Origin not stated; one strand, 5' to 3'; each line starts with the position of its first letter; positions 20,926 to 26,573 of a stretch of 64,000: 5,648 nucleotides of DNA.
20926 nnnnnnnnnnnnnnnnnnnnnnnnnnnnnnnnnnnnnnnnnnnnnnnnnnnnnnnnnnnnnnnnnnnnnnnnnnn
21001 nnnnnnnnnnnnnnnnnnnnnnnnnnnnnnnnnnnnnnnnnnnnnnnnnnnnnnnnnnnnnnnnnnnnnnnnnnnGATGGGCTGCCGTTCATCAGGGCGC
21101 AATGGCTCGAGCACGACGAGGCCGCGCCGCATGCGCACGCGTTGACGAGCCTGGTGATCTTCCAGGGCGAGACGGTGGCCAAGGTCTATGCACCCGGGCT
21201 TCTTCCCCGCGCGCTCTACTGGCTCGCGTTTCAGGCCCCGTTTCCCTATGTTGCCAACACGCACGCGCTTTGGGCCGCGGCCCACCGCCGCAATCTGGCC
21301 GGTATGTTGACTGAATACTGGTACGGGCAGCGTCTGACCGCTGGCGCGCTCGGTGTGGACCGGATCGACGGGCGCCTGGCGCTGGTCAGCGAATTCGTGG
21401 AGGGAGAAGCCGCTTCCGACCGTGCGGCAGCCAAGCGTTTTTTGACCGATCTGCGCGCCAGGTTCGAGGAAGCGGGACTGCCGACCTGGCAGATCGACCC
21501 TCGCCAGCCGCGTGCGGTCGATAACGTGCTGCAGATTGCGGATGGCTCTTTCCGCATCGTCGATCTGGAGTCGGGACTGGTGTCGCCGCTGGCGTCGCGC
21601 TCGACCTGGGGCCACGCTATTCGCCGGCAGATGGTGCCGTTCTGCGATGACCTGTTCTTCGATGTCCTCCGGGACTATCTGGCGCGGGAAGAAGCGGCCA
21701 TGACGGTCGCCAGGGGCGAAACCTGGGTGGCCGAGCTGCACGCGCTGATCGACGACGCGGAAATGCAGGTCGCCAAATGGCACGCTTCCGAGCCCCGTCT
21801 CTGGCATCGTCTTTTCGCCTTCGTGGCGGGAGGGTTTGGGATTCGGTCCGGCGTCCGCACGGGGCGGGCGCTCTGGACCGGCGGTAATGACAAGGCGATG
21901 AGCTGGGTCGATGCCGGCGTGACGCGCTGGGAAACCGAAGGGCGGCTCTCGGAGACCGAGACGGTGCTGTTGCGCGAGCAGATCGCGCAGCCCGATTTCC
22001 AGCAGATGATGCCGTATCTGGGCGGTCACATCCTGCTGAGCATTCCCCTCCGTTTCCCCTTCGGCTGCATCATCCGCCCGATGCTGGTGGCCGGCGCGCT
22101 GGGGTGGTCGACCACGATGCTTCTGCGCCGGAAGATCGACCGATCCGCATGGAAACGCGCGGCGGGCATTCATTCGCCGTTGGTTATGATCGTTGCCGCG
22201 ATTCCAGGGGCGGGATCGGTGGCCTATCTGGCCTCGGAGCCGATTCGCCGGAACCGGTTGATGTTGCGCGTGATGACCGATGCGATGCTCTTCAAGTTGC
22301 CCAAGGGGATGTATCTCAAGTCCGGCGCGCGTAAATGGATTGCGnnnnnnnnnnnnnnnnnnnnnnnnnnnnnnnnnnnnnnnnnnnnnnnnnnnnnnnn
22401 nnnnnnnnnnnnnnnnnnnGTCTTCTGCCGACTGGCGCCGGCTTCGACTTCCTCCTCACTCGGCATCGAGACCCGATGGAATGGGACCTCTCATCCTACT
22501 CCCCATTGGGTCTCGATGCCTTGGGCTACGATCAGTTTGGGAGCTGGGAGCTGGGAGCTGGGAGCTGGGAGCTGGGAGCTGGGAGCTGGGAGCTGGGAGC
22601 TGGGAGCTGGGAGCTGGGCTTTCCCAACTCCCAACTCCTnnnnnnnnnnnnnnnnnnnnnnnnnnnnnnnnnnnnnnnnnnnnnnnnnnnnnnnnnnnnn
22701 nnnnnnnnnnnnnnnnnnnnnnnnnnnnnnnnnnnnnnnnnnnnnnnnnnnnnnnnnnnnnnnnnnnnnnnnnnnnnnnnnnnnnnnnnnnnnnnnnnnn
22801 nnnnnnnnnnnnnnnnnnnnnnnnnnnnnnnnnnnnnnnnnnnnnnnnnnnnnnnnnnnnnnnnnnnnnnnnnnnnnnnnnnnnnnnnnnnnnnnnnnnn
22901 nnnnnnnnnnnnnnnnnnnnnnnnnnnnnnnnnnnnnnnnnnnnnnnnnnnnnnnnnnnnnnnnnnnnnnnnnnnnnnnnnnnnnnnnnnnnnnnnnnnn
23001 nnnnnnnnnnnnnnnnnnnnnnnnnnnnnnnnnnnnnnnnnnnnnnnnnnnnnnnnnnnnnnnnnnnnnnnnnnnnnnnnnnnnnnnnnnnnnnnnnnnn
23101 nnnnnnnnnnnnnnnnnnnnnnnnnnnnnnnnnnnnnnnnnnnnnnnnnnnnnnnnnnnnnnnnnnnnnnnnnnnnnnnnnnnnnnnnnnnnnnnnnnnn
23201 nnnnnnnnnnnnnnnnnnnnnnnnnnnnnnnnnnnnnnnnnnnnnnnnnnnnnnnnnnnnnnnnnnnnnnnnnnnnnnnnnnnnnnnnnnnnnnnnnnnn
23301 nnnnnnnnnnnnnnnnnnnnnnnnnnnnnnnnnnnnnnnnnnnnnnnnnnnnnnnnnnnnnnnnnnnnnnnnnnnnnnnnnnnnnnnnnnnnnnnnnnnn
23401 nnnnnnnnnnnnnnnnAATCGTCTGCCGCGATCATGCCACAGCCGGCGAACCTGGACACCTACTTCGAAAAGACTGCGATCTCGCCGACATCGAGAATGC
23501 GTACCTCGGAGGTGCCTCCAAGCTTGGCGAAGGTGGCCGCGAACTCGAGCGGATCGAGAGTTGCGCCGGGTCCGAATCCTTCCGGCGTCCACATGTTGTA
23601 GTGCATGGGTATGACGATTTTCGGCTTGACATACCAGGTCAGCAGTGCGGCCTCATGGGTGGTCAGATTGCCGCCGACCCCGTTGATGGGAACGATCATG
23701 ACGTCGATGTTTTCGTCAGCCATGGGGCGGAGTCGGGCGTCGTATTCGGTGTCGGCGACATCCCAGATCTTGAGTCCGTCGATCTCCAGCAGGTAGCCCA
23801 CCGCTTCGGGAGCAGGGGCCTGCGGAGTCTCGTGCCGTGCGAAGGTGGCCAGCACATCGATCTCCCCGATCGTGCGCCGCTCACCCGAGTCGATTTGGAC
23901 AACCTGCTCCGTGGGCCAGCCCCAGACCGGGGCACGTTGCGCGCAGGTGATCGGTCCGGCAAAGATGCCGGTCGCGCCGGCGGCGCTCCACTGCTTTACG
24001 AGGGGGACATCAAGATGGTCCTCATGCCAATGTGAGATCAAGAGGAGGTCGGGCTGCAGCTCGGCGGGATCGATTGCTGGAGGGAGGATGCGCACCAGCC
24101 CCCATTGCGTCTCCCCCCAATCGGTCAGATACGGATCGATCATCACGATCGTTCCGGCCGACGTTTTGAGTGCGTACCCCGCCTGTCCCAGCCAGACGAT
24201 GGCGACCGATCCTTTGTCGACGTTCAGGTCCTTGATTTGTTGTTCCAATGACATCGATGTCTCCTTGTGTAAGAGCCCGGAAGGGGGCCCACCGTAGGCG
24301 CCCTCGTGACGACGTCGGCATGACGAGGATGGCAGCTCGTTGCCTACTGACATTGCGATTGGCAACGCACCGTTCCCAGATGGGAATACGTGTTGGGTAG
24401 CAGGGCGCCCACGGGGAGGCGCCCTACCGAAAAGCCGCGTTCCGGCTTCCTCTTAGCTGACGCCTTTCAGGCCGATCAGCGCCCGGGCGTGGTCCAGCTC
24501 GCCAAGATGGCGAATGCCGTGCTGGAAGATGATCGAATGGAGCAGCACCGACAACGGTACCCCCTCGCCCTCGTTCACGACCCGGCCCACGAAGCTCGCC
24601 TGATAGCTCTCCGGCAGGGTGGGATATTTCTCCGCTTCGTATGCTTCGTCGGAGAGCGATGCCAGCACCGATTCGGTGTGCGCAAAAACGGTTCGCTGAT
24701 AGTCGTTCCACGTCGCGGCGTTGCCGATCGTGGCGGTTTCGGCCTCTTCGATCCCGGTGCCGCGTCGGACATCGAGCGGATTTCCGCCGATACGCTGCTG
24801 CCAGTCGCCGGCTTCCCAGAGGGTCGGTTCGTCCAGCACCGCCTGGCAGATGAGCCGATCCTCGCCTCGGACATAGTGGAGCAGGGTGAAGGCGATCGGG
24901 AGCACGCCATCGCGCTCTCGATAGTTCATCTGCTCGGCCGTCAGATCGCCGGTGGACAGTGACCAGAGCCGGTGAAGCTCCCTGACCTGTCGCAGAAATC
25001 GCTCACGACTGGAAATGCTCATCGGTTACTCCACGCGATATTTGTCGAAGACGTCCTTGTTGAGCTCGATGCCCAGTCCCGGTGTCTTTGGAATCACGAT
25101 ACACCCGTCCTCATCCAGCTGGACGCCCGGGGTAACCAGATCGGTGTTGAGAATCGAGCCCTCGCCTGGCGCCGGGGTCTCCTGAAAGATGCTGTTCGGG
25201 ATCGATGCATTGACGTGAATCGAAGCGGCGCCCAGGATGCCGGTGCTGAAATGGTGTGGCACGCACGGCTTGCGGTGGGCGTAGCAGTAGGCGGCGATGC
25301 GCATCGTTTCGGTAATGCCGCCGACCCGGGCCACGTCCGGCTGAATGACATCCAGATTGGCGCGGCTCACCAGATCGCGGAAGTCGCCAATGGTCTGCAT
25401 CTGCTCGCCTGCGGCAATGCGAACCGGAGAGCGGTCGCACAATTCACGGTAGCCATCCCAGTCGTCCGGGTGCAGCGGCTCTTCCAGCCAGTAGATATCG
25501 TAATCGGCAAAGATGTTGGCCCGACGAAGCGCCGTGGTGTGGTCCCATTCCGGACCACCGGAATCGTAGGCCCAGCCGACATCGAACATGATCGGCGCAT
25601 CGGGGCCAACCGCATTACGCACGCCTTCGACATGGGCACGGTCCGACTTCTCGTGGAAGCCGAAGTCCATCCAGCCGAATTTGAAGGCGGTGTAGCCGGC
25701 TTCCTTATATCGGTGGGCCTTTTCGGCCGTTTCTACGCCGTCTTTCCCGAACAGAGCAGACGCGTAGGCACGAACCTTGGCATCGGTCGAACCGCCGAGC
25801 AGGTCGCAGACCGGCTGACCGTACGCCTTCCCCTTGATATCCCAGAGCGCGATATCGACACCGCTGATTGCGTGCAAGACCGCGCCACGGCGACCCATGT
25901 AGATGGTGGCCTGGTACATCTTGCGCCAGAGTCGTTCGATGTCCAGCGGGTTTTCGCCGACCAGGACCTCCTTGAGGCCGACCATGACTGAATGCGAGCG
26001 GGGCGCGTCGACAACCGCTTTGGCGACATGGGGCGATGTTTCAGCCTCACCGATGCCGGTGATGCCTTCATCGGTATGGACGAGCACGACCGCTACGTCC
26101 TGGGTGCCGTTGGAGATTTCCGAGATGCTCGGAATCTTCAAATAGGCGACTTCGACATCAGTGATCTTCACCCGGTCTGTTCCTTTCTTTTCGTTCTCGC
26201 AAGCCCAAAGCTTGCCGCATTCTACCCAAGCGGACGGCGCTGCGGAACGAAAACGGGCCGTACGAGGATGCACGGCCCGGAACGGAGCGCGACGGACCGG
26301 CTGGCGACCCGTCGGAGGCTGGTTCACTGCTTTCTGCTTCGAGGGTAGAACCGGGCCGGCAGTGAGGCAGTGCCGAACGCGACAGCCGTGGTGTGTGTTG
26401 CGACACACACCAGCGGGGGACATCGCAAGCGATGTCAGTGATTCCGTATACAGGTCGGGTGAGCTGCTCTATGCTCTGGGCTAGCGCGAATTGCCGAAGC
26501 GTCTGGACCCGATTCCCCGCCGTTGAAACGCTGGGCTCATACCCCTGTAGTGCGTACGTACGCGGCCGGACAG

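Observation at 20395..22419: Three-part fusion: PAP2 lipid phosphatase, kinase-like domain and C-terminal membrane module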

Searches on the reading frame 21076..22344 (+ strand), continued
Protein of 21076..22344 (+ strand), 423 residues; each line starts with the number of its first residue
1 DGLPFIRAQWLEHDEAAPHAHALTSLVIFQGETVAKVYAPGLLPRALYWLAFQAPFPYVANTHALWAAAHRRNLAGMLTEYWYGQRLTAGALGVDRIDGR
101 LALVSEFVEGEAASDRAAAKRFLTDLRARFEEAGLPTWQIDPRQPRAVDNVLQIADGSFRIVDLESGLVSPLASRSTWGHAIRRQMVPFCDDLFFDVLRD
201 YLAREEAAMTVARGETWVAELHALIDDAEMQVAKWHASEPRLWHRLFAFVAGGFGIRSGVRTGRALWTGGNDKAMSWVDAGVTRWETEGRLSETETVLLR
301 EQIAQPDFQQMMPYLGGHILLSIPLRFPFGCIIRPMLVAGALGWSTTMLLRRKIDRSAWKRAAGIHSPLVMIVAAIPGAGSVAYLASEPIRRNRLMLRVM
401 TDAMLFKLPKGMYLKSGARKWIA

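Call 45: list_cluster_members(proteins=[P0141, P0142, P0148, P0153, P0165, P0160, P0221, P0242, P0236, P0210])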
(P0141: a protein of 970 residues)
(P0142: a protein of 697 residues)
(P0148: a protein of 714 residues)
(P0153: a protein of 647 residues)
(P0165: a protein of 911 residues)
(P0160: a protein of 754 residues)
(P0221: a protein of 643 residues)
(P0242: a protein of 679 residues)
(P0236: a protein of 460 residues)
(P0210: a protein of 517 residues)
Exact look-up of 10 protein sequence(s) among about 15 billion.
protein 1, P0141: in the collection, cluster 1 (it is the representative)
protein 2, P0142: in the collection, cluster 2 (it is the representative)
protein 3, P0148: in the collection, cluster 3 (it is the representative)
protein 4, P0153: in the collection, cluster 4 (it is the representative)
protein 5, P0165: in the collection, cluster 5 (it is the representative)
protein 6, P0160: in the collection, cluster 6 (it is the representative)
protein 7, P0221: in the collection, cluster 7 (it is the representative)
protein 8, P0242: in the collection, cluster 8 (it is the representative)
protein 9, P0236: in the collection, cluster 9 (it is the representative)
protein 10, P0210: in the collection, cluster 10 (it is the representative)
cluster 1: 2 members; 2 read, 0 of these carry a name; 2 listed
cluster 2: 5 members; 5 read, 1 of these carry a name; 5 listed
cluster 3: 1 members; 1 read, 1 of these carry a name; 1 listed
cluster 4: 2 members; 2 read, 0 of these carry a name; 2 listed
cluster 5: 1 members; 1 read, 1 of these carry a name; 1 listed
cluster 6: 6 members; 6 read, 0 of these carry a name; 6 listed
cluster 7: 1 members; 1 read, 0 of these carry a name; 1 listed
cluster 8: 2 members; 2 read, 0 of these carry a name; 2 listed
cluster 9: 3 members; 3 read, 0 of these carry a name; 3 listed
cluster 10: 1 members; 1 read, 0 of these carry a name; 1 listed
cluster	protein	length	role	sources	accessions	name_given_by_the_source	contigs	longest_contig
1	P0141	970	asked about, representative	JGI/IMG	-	-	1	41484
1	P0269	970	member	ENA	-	-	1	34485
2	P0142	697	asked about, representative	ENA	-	-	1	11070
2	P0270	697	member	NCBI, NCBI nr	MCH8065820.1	MAG: hypothetical protein IIC90_08350 [Chloroflexi bacterium] | hypothetical protein [Chloroflexota bacterium]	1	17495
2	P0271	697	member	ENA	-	-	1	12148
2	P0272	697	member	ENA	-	-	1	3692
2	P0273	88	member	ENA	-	-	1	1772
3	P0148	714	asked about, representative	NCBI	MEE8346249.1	MAG: hypothetical protein V3S20_02760 [Dehalococcoidia bacterium]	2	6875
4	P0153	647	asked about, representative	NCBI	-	-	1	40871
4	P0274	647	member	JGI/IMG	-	-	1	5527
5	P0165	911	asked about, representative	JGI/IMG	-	undecaprenyl-diphosphatase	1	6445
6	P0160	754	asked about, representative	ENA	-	-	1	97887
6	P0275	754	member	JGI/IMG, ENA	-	-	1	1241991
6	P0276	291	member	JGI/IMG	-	-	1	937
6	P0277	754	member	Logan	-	-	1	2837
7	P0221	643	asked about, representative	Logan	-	-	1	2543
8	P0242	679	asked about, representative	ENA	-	-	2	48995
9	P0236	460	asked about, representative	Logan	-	-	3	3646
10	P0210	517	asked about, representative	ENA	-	-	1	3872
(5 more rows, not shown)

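Call 65: find_encoding_contigs(protein=P0160, flank=8000, max_places=3)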
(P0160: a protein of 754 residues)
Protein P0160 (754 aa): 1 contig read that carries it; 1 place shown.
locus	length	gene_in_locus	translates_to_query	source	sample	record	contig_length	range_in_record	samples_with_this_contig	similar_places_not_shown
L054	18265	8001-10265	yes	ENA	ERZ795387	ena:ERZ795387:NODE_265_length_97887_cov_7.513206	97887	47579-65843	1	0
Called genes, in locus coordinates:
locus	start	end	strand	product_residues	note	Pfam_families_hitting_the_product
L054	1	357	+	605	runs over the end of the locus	PF00496:SBP_bac_5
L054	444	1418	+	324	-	PF19300:BPD_transp_1_N (weak), PF00528:BPD_transp_1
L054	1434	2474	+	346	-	PF00528:BPD_transp_1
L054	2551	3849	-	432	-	PF00037:Fer4 (weak), PF12838:Fer4_7, PF13183:Fer4_8, PF13187:Fer4_9 (weak), PF13237:Fer4_10 (weak), PF13484:Fer4_16, PF13534:Fer4_17, PF02754:CCG, +3 more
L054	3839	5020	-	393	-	PF01565:FAD_binding_4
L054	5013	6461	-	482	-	PF01565:FAD_binding_4, PF02913:FAD-oxidase_C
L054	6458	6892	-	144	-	PF01475:FUR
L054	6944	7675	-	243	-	-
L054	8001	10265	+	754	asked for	-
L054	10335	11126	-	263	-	-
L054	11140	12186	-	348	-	PF08239:SH3_3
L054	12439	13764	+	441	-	PF20030:bpMoxR, PF07728:AAA_5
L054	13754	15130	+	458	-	-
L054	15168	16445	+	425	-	PF00067:p450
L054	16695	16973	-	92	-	-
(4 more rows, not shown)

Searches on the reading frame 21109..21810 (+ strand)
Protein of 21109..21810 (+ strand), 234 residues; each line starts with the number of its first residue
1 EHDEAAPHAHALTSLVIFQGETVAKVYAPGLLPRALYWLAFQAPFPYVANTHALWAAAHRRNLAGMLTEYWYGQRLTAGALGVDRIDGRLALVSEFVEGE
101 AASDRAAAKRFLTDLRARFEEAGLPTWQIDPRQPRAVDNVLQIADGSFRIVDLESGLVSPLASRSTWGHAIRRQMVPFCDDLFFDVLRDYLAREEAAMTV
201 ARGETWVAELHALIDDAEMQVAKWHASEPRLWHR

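Call 53: search_solved_structures(query=A3, max_evalue=10, show_alignments=3)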
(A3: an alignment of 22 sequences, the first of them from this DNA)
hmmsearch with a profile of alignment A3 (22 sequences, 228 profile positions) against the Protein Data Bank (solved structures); distinct sequences matched with E-value up to 10: 6.
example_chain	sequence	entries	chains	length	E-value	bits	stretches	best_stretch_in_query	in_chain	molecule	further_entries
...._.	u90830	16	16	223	0.11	15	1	75-112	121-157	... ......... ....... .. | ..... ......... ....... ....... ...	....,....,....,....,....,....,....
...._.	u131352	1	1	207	0.11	14.9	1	75-112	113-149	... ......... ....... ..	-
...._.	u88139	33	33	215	0.12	14.9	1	74-111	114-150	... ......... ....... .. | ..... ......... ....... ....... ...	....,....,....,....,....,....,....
6dzp_E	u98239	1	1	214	0.12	14.9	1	74-111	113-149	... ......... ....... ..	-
6dzi_E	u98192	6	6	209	0.13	14.8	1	74-111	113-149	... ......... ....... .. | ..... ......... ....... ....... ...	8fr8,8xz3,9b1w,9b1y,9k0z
7s0s_F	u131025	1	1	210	0.13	14.8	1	74-111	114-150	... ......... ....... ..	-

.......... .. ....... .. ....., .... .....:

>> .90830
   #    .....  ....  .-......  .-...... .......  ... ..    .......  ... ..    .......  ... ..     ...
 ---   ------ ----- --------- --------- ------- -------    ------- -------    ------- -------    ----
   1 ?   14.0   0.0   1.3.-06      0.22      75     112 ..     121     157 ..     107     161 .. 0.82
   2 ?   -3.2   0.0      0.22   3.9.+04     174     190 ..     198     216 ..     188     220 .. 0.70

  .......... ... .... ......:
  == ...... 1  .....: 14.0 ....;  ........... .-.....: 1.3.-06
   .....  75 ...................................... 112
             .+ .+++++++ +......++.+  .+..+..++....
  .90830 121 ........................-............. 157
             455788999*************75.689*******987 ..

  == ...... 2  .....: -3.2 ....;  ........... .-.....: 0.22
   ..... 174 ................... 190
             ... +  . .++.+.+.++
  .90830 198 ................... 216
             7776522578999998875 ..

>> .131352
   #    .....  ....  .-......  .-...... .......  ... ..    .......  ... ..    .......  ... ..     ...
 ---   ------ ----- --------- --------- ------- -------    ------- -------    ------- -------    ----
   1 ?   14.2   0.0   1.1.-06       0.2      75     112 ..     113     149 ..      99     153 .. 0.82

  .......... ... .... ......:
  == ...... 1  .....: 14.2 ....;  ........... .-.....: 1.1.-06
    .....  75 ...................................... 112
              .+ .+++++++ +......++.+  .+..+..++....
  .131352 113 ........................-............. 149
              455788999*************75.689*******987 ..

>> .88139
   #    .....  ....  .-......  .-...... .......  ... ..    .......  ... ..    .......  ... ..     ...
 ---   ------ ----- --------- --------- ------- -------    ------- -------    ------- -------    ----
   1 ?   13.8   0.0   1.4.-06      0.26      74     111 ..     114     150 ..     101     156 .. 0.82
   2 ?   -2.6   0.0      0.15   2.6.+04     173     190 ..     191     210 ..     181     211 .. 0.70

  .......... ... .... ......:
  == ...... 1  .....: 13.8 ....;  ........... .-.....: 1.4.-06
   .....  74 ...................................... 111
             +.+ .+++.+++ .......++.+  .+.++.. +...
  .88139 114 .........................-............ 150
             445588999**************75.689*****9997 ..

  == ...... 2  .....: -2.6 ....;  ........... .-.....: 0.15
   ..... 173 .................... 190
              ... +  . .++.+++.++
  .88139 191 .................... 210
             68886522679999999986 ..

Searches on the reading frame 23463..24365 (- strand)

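Call 55: search_protein_families(library=pfam, proteins=[window:23463-24365:-], max_evalue=0.00001)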
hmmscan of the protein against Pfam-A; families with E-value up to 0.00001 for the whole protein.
window:23463-24365:- (301 aa): 2 families
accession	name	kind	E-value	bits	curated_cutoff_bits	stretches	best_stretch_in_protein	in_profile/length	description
PF13483.12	Lactamase_B_3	-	7.6e-18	65.4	24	1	56-255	2-160/160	Beta-lactamase superfamily domain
PF12706.13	Lactamase_B_2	-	8.2e-12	45.6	27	1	74-256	3-200/200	Beta-lactamase superfamily domain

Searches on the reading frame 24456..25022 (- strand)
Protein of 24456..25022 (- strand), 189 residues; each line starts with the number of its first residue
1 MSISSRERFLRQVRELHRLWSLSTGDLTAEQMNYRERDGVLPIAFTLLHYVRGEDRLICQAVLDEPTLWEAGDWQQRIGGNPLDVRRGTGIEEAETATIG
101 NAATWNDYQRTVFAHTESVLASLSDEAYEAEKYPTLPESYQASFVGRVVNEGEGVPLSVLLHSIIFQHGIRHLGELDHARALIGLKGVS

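Call 55: search_protein_families(library=pfam, proteins=[window:24456-25022:-], max_evalue=0.00001)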
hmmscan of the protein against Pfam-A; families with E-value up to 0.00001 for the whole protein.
window:24456-25022:- (189 aa): 1 family
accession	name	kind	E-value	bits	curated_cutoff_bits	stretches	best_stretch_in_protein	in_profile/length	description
PF12867.12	DinB_2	-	3e-06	28.1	24.8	1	18-139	8-105/128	DinB superfamily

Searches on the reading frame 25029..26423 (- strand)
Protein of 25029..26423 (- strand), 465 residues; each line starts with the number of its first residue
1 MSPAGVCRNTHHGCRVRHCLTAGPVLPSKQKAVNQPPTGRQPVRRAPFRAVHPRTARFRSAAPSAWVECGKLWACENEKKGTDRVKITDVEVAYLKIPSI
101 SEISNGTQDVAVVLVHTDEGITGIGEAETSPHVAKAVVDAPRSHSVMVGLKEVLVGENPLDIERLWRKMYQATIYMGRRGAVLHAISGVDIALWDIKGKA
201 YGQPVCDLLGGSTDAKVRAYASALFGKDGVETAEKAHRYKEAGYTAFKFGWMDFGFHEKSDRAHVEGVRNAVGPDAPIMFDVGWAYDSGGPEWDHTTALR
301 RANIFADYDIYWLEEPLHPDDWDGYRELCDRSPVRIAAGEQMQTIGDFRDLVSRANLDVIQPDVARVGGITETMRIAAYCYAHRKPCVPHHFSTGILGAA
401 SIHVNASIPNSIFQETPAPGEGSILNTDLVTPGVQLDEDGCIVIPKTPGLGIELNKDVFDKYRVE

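Call 55: search_protein_families(library=pfam, proteins=[window:25029-26423:-], max_evalue=0.00001)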
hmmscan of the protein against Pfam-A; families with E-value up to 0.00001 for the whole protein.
window:25029-26423:- (465 aa): 2 families
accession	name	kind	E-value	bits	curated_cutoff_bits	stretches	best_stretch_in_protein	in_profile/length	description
PF13378.12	MR_MLE_C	-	1.3e-59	202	29.4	1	232-457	2-218/219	Enolase C-terminal domain-like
PF02746.21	MR_MLE_N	-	1.4e-20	74.1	22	1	99-210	17-117/117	Mandelate racemase / muconate lactonizing enzyme, N-terminal domain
